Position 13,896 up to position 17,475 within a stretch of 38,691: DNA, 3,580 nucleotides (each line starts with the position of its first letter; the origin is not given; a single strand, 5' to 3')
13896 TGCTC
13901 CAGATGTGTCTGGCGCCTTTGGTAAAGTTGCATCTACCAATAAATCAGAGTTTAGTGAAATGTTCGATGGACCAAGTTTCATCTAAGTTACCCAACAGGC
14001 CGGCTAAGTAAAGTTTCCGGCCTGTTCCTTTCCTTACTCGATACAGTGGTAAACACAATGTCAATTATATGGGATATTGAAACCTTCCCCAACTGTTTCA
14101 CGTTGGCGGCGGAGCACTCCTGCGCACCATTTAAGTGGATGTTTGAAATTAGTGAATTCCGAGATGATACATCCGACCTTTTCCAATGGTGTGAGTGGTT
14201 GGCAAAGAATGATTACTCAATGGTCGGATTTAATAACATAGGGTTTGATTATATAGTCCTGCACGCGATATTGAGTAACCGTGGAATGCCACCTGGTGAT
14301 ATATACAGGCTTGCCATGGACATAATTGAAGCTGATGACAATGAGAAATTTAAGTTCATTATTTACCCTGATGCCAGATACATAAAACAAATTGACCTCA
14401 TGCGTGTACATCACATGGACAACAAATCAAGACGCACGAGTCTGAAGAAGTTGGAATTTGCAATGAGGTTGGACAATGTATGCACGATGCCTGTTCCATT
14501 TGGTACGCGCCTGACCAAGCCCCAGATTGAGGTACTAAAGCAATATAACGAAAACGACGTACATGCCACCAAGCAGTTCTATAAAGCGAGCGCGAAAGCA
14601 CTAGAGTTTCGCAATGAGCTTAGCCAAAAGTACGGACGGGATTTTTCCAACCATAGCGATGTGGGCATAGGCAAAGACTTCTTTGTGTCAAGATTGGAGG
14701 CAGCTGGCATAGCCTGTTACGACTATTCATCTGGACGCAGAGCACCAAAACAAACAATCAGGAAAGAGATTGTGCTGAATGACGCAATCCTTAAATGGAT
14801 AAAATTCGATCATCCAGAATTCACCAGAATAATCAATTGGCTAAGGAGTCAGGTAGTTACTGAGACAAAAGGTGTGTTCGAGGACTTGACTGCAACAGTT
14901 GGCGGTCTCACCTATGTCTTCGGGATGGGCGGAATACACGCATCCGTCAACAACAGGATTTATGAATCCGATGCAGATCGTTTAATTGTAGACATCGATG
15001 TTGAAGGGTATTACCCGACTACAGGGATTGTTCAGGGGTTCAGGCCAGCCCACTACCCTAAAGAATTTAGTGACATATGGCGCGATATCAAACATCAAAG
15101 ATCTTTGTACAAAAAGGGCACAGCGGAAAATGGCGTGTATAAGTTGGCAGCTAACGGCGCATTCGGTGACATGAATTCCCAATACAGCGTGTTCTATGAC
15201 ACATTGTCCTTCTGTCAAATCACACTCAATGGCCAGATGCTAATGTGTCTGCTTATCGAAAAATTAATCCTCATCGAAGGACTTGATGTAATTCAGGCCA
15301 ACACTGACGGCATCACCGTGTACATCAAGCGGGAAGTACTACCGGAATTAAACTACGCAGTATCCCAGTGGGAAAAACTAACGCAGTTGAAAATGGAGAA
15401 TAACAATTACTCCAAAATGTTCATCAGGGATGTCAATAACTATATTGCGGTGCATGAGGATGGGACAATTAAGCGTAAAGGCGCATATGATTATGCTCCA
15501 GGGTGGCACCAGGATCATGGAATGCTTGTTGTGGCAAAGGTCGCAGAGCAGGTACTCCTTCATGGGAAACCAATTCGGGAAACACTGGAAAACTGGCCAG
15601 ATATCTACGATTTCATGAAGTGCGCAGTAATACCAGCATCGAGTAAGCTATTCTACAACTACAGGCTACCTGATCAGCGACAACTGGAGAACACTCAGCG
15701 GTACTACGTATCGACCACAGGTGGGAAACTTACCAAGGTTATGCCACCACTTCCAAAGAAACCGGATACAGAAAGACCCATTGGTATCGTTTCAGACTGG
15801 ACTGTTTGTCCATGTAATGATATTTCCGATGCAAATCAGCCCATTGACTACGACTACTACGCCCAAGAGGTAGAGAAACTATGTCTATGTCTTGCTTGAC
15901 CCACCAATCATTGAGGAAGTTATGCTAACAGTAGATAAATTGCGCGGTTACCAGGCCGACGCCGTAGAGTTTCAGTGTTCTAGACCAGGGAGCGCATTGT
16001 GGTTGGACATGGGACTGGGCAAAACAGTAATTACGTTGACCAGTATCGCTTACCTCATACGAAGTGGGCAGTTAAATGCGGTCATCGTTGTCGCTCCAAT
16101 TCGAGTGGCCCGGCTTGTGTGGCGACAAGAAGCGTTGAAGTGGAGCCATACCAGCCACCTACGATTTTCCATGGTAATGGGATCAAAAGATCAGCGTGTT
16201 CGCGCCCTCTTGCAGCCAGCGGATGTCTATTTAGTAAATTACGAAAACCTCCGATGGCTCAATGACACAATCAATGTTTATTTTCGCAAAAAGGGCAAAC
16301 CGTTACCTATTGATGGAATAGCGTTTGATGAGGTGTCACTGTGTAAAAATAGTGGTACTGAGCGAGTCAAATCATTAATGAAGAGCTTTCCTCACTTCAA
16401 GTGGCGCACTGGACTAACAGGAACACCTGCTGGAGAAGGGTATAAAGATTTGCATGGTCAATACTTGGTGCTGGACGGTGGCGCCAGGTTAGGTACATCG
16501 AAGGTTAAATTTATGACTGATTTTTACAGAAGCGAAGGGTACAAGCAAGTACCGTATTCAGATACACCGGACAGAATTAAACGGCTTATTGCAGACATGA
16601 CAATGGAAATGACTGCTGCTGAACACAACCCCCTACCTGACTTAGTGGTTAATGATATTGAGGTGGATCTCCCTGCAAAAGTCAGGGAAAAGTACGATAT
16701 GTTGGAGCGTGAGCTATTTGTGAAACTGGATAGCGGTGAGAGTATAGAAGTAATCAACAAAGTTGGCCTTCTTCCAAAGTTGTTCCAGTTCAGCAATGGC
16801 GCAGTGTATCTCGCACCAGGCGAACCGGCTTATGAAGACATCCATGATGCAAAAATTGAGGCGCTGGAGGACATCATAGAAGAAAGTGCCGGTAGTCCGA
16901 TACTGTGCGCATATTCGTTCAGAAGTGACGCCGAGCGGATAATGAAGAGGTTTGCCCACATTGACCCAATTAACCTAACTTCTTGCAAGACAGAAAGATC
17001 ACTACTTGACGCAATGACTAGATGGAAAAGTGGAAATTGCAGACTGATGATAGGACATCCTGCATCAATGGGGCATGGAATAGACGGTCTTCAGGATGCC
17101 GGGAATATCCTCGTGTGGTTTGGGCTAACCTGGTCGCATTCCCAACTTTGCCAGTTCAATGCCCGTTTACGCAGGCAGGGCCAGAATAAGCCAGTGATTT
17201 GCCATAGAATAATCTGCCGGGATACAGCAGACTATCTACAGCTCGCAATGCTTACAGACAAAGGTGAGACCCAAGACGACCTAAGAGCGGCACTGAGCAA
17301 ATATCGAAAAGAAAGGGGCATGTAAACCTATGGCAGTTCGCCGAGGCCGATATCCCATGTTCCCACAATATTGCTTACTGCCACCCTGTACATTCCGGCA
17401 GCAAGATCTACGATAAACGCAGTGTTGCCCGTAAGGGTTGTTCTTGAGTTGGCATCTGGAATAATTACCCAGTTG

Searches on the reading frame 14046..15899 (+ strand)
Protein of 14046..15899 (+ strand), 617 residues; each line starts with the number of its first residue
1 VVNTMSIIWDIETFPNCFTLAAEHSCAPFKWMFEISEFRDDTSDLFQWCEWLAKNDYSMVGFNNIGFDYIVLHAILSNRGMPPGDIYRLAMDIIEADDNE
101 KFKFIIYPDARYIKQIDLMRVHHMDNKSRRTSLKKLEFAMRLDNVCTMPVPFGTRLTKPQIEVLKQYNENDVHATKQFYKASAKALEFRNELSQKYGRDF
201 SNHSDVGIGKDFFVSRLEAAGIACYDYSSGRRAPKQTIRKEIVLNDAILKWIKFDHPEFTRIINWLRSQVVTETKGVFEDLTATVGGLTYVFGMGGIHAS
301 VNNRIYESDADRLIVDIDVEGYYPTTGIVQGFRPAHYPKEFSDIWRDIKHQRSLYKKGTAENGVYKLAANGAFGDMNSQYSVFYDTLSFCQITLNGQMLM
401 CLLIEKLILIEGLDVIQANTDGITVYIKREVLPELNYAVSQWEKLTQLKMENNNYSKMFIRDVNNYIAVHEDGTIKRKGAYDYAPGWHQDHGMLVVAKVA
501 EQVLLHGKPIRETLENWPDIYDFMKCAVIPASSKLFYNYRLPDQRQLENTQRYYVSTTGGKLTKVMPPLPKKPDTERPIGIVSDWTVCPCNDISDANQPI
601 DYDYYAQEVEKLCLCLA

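Call 7: search_dna_similar(query=window:14046-15899:+, collection=phages, mode=protein, max_rows=25)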
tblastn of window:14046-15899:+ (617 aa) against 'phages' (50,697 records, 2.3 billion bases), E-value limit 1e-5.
Records with a match: 859; places in all: 861; records where one place covers at least 80% of the query: 717.
Best place of each record, by identity: <60% 859.
By first word of the organism name: Rheinheimera 115; Pseudomonas 98; Vibrio 90; Klebsiella 77; Escherichia 56; uncultured 41; Enterococcus 40; Leuconostoc 39; Rhodobacter 30; Flavobacterium 29; and 59 more.
By host as written in the record: - 124; Rheinheimera sp. BAL341 115; Klebsiella pneumoniae 46; Pseudomonas aeruginosa 31; Rhodobacter capsulatus YW1 30; Escherichia coli 23; Stenotrophomonas maltophilia 14; Flavobacterium psychrophilum 950106-1/1 12; and 235 more.
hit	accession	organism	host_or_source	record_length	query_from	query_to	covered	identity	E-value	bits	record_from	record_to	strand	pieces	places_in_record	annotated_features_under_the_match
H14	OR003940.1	Phage DSL-LC05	Gammaproteobacteria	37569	8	617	99%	51.4%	0e+0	628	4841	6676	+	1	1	DNA polymerase family B | nucelotide kinase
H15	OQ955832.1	Escherichia phage vB_EcoS_PJ16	Multidrug resistant Escherichia coli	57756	8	616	99%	45.7%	7e-167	533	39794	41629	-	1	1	PJ16_073: DNA polymerase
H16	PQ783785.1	Escherichia phage PDP46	Escherichia coli HS(pFamp)R (ATCC ...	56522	8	616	99%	45.7%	2e-166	532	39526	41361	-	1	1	DNA polymerase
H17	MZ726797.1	Escherichia phage vB_EcoS_AVIO78A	Escherichia coli O78 Strain ECL23026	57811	8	616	99%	45.7%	3e-166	531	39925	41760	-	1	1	DNA polymerase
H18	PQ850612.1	Escherichia phage KarinMuster_Bas82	Escherichia coli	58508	8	616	99%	45.7%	3e-166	531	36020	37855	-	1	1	DNA polymerase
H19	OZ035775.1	Sashavirus BDX09P1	-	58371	8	616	99%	45.7%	4e-166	531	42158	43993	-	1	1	record has no annotation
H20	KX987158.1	Salmonella phage vB_SenS_Sasha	Salmonella enterica subsp. enterica ...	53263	8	616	99%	45.7%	5e-166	531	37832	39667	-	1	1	putative DNA polymerase | terminator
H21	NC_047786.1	Salmonella phage vB_SenS_Sasha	Salmonella enterica subsp. enterica ...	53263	8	616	99%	45.7%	5e-166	531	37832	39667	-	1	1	DNA polymerase | terminator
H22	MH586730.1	Salmonella phage Solent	Salmonella enterica subsp. enterica ...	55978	8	616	99%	45.7%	5e-166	531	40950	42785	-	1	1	DNA polymerase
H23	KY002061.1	Salmonella phage vB_SenS_Sergei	Salmonella enterica subsp. enterica ...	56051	8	616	99%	45.7%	5e-166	531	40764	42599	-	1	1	putative DNA polymerase | terminator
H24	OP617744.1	Klebsiella phage KP13-27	Klebsiella pneumoniae KP13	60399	8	616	99%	45.7%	4e-163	522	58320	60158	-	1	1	hypothetical protein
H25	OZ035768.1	Sashavirus 536P12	-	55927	8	616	99%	45.6%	6e-166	530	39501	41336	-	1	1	record has no annotation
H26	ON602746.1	Klebsiella phage VLCpiS10a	Klebsiella pneumoniae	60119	8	616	99%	45.4%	7e-162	519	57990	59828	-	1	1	DNA polymerase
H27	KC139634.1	Salmonella phage FSL SP-062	Salmonella enterica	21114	8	616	99%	45.3%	5e-164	525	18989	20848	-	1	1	DNA polymerase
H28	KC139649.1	Salmonella phage SP069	Salmonella enterica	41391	8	616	99%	45.3%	6e-164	525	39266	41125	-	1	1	DNA polymerase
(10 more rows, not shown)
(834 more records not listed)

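Call 60: search_protein_families(library=pfam, proteins=[window:14046-15899:+], max_evalue=0.001)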
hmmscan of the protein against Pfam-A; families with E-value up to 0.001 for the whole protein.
window:14046-15899:+ (617 aa): 0 families

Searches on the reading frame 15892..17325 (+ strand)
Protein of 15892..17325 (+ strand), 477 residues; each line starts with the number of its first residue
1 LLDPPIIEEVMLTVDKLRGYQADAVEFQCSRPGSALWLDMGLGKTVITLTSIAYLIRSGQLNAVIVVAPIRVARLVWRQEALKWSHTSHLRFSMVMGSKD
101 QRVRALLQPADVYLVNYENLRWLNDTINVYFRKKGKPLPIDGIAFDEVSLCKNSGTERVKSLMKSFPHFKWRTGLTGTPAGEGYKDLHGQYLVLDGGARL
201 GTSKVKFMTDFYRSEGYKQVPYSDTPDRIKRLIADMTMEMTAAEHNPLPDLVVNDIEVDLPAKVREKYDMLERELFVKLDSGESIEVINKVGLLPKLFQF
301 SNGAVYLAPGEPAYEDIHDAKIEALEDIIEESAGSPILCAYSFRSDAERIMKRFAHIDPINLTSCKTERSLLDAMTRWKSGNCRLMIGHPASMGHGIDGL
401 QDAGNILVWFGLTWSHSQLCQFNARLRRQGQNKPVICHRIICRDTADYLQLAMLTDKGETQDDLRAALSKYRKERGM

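Call 60: search_protein_families(library=pfam, proteins=[window:15892-17325:+], max_evalue=0.001)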
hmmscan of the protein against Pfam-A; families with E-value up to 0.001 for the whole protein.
window:15892-17325:+ (477 aa): 2 families
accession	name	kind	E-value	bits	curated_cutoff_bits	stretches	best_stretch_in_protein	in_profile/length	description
PF00176.29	SNF2-rel_dom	-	1.3e-13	51.1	24.9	1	33-283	19-265/290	SNF2-related domain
PF04851.21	ResIII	-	6.2e-05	23.4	22.5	1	17-179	4-162/164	Type III restriction enzyme, res subunit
